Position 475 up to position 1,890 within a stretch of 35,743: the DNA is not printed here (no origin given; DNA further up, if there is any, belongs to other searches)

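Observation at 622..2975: Terminal T-C-TE: an intact condensation domain with no downstream A-T, fused through a ~75-aa linker to the thioesterase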

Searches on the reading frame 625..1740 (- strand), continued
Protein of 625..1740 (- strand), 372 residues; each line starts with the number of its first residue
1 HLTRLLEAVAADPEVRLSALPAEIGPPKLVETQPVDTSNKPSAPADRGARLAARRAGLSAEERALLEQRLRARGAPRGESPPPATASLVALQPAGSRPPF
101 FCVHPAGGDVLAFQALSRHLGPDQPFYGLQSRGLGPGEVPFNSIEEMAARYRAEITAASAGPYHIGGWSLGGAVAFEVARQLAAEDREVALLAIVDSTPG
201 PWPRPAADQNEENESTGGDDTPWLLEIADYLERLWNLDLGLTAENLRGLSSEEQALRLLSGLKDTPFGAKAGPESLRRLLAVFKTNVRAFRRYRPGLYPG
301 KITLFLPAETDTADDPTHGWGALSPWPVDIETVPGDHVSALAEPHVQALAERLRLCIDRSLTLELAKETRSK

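Call 20: search_solved_structures(query=window:625-1740:-, max_evalue=0.001, show_alignments=2)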
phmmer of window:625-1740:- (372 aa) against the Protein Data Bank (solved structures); distinct sequences matched with E-value up to 0.001: 31.
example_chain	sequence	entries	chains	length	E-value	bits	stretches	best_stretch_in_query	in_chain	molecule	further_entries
7crn_A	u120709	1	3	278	5.6e-28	101.4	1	88-213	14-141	Non-ribosomal peptide synthetase 4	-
7dxo_A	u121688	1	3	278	1.5e-27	100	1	88-213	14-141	Non-ribosomal peptide synthetase 4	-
4zxh_A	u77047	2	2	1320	8e-23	84.4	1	89-352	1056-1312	ABBFA_003403 | Tyrocidine synthetase 3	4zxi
6ojc_A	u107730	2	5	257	2.6e-17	66.3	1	84-198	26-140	NocB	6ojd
3tej_A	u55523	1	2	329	3.8e-17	65.8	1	94-275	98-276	Enterobactin synthase component F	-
2roq_A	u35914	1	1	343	3.8e-17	65.8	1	94-275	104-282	Enterobactin synthetase component F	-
6ecb_A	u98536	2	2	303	7.3e-17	64.8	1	83-215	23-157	Vlm2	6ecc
6ecd_A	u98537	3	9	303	2.2e-16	63.3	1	83-215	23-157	Vlm2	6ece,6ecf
8cuy_A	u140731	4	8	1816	4.8e-16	62.1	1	95-359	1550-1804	Polyketide synthase PKS13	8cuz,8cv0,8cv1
7uk4_A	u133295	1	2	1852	4.9e-16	62.1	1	95-359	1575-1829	Polyketide synthase PKS13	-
5ja1_A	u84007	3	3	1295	1.1e-15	61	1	94-273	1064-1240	Enterobactin synthase component F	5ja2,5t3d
9f7b_A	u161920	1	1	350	1.1e-15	60.9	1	80-210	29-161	3-hydroxyacyl-[acyl-carrier-protein] dehydratase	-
5v3z_A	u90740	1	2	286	2.4e-14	56.5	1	88-356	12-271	Polyketide synthase Pks13 (Termination polyketide synthase)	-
7vjt_A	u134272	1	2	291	3.1e-14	56.2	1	88-356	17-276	Polyketide synthase Pks13 (Termination polyketide synthase)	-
5v3w_A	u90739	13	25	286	3.5e-14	56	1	88-356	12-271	Polyketide synthase Pks13 (Termination polyketide synthase) | Polyketide synthase Pks13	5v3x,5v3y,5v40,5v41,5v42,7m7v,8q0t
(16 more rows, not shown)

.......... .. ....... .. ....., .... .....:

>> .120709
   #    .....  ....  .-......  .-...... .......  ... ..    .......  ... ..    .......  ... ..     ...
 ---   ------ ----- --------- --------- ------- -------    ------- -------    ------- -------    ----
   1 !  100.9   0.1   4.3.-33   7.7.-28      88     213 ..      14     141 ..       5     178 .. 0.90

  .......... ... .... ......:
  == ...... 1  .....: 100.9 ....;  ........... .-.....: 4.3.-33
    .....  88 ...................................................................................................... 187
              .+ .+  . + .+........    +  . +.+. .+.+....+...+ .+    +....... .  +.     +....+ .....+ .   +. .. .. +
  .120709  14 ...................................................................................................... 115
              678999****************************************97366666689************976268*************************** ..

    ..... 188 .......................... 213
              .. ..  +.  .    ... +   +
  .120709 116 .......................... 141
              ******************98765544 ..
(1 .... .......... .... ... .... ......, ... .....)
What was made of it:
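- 625..1479 (-): Thioesterase domain of type-I kind. Ser in GGWSLGG (codon 1234-1236), Asp in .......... (1141-1170), His in VPGDHVS (724-744). Stop codon at 622-624. Solved-structure matches are all integrated TE domains: 7crn, AB3403, NocB, EntF, Vlm2 and Pks13 (call 20).
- On Type-I (integrated) thioesterase, PF00975: The best solved-structure relatives are TE domains of NRPS, PKS and FAS (call 20).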

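Call 37: find_encoding_contigs(protein=P0219, flank=10000, max_places=1)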
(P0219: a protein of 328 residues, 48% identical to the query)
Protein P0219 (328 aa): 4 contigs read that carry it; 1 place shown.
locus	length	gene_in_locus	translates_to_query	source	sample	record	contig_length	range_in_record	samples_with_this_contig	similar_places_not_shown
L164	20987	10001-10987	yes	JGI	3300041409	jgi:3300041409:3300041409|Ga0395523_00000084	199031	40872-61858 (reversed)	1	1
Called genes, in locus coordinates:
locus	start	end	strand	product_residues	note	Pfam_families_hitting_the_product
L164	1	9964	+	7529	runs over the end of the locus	PF00501:AMP-binding, PF13193:AMP-binding_C, PF00550:PP-binding, PF00668:Condensation, PF00501:AMP-binding, PF00550:PP-binding, PF13193:AMP-binding_C, PF00668:Condensation, +20 more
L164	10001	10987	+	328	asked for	PF00975:Thioesterase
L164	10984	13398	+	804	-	PF01804:Penicil_amidase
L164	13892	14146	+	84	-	-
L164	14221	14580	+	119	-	-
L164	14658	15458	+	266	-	-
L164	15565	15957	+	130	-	-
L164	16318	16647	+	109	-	-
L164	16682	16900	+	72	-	-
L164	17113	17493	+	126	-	-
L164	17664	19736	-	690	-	-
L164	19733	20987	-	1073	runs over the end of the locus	PF00082:Peptidase_S8, PF01483:P_proprotein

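Call 38: find_encoding_contigs(protein=P0217, flank=10000, max_places=1)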
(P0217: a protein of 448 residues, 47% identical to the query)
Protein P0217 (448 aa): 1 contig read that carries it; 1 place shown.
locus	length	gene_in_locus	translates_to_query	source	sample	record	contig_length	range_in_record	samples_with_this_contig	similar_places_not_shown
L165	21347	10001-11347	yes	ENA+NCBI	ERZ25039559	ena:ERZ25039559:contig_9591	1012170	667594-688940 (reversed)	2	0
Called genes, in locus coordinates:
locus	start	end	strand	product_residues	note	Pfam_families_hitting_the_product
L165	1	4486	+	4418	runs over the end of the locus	PF00501:AMP-binding, PF00550:PP-binding, PF13193:AMP-binding_C, PF00668:Condensation, PF00501:AMP-binding, PF13193:AMP-binding_C, PF00550:PP-binding, PF00668:Condensation, +9 more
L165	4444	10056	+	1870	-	PF00501:AMP-binding, PF13193:AMP-binding_C, PF00550:PP-binding, PF00668:Condensation, PF00501:AMP-binding, PF13193:AMP-binding_C, PF00550:PP-binding, PF00668:Condensation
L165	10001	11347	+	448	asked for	PF00668:Condensation, PF00975:Thioesterase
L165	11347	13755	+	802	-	PF01804:Penicil_amidase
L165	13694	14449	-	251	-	PF00702:Hydrolase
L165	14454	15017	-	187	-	PF03079:ARD, PF07883:Cupin_2 (weak), PF00190:Cupin_1 (faint)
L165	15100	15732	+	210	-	PF00596:Aldolase_II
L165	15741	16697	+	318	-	PF20030:bpMoxR, PF01078:Mg_chelatase (weak), PF00158:Sigma54_activat, PF07726:AAA_3, PF07728:AAA_5, PF00004:AAA (weak), PF17863:AAA_lid_2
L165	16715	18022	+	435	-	PF01882:DUF58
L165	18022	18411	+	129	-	PF28475:DUF8413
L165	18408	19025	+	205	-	PF01944:SpoIIM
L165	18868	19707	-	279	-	-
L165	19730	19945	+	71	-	-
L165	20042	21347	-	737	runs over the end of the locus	-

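Call 39: find_encoding_contigs(protein=P0193, flank=10000, max_places=1)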
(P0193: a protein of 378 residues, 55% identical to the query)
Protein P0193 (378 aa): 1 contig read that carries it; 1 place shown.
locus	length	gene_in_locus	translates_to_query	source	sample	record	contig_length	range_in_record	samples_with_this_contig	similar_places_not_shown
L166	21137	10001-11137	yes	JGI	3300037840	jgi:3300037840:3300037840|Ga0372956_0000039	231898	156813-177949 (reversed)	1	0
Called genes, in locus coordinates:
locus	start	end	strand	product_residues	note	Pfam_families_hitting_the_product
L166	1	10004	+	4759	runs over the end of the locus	PF00668:Condensation, PF00501:AMP-binding, PF13193:AMP-binding_C, PF00550:PP-binding, PF00668:Condensation, PF00501:AMP-binding, PF13193:AMP-binding_C, PF00550:PP-binding, +9 more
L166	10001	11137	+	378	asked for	PF00975:Thioesterase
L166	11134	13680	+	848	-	PF01804:Penicil_amidase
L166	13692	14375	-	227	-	PF00596:Aldolase_II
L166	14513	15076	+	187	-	PF03079:ARD, PF07883:Cupin_2 (weak)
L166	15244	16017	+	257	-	PF00702:Hydrolase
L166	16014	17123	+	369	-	PF00702:Hydrolase (faint), PF12689:Acid_PPase (faint)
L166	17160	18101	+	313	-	PF02737:3HCDH_N, PF00725:3HCDH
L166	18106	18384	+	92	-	PF00550:PP-binding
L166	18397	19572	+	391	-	PF02771:Acyl-CoA_dh_N, PF02770:Acyl-CoA_dh_M, PF00441:Acyl-CoA_dh_1, PF08028:Acyl-CoA_dh_2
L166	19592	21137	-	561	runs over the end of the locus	PF13489:Methyltransf_23, PF08241:Methyltransf_11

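Call 70: find_encoding_contigs(protein=P0122, flank=5000, max_places=2)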
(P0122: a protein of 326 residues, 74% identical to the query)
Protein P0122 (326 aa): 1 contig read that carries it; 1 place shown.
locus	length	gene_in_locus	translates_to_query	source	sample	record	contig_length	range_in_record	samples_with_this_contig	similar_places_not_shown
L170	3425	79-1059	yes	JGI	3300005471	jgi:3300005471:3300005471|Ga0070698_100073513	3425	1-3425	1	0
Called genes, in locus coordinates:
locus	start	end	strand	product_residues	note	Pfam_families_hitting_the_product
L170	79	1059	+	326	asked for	PF00975:Thioesterase, PF12697:Abhydrolase_6 (weak)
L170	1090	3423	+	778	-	?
